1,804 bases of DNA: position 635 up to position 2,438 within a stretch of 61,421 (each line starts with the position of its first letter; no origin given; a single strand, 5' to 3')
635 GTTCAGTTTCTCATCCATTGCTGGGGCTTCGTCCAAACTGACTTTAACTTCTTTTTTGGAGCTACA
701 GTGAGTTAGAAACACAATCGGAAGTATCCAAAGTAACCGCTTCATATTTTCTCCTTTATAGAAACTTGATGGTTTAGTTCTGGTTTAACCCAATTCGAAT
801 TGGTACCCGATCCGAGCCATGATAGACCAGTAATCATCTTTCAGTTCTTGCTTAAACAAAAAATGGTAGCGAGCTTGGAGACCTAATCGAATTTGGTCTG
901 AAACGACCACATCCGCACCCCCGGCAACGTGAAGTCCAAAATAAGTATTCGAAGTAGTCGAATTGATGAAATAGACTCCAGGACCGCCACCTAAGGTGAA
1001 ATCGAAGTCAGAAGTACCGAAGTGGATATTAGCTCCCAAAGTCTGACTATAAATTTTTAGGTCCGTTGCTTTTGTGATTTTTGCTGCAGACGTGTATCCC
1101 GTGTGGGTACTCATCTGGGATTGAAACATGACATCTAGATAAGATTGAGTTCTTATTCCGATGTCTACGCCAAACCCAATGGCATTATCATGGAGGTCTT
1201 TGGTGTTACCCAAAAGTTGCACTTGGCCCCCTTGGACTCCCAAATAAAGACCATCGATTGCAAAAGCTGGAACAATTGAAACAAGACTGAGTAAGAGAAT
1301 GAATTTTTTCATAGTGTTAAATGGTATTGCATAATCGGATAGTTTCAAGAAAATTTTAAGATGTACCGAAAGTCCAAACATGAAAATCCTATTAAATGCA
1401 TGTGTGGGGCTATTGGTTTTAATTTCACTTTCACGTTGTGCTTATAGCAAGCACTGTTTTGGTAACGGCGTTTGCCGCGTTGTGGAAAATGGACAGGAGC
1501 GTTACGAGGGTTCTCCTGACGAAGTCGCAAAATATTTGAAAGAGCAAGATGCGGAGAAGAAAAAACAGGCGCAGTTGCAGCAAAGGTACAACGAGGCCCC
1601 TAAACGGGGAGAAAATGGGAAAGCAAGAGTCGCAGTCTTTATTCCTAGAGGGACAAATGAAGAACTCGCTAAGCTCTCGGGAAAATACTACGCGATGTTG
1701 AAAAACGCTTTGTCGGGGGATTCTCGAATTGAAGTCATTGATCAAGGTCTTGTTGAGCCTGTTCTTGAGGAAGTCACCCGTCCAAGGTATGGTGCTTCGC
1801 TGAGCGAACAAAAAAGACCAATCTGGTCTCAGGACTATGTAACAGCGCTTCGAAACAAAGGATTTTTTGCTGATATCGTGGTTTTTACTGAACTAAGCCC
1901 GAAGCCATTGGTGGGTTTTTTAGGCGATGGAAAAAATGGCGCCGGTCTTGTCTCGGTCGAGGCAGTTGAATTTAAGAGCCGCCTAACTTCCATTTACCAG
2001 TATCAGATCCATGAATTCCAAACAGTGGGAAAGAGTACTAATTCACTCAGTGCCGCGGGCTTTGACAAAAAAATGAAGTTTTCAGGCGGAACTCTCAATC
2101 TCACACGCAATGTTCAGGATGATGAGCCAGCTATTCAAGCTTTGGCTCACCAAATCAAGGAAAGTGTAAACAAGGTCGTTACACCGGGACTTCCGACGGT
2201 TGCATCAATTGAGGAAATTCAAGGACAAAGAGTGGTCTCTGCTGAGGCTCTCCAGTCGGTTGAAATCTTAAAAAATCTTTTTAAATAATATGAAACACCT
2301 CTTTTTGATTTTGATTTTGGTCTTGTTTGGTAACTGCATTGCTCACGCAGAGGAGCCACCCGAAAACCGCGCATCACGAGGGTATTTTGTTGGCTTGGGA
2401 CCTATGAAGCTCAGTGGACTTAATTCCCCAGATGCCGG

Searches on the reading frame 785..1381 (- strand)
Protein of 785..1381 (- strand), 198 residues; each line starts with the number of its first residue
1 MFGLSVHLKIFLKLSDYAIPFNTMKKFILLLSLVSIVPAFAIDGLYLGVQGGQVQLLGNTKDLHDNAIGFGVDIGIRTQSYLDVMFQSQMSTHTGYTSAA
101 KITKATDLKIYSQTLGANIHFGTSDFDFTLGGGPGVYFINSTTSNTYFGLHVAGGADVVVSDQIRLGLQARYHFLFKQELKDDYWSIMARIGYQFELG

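Call 79: search_protein_families(library=pfam, proteins=[window:785-1381:-], max_evalue=0.001)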
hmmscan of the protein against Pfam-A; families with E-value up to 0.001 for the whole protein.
window:785-1381:- (198 aa): 1 family
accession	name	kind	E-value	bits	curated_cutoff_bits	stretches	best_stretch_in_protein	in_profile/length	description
PF13505.12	OMP_b-brl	-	1.2e-11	45.5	28.7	1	28-195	2-175/175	Outer membrane protein beta-barrel domain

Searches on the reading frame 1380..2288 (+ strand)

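Call 3: search_protein_families(library=pfam, proteins=[window:1380-2288:+], max_evalue=0.01)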
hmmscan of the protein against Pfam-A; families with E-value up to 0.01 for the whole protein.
window:1380-2288:+ (302 aa): 0 families

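Call 4: search_protein_families(library=ncbifam, proteins=[window:1380-2288:+], max_evalue=0.01)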
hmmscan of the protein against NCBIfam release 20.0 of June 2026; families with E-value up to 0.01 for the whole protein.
window:1380-2288:+ (302 aa): 1 family
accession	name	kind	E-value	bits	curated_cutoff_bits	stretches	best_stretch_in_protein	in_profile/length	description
NF011056.0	PRK14489.1-1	equivalog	0.0026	17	379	1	176-271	204-303/363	bifunctional molybdenum cofactor guanylyltransferase MobA/molybdopterin-guanine dinucleotide biosynthesis adaptor protein MobB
